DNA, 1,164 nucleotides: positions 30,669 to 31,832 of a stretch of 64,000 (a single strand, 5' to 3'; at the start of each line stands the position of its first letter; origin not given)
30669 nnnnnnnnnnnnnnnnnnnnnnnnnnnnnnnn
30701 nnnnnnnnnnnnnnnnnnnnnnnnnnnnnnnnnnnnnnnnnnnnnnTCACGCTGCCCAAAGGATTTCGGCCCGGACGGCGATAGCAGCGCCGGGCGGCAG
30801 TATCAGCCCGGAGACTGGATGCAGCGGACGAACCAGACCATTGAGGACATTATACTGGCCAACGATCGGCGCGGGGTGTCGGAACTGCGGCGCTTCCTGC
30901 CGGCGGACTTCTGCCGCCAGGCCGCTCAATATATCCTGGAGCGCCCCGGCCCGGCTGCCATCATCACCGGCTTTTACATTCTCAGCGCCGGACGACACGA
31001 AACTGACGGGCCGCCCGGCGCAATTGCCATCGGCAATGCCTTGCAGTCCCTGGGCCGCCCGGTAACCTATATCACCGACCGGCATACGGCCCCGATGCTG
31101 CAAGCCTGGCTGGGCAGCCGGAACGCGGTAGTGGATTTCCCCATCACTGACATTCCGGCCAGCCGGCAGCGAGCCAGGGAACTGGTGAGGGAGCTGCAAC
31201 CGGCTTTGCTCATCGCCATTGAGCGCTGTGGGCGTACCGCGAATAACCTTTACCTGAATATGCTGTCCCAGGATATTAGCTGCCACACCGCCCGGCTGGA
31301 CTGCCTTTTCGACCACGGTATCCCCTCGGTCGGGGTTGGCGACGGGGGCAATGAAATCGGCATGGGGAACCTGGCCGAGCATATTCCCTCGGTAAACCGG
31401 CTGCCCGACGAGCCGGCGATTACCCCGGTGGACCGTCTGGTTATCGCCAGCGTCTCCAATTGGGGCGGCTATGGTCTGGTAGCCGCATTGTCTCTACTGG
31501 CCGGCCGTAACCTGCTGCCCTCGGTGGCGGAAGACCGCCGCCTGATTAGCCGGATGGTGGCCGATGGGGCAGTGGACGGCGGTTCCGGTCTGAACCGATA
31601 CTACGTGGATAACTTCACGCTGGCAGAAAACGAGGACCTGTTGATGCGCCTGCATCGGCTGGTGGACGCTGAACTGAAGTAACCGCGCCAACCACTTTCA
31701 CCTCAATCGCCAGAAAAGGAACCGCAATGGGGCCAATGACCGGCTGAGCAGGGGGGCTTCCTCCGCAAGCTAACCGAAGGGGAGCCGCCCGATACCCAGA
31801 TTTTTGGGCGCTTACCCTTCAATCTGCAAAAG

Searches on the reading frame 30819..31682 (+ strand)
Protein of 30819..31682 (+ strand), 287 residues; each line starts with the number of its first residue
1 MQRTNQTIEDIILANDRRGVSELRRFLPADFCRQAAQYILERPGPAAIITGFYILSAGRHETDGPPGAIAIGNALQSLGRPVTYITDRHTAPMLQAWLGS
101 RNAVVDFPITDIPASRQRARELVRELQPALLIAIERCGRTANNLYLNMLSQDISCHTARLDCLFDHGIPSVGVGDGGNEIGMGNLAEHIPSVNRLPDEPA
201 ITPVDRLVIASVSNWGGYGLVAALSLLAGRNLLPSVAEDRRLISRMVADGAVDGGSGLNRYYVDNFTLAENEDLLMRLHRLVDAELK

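Call 20: search_protein_families(library=pfam, proteins=[window:30819-31682:+], max_evalue=0.01)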
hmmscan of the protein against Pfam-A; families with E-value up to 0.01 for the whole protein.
window:30819-31682:+ (287 aa): 1 family
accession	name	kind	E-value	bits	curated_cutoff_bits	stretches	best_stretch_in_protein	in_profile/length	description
PF14336.11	GLUCM-like_C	-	5.6e-68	230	27.9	1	15-278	7-290/291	D-glutamate cyclase-like, C-terminal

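Call 44: find_encoding_contigs(protein=window:30819-31682:+, flank=10000, max_places=10)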
Protein window:30819-31682:+ (287 aa): no gene with exactly this product is on record in the collection.
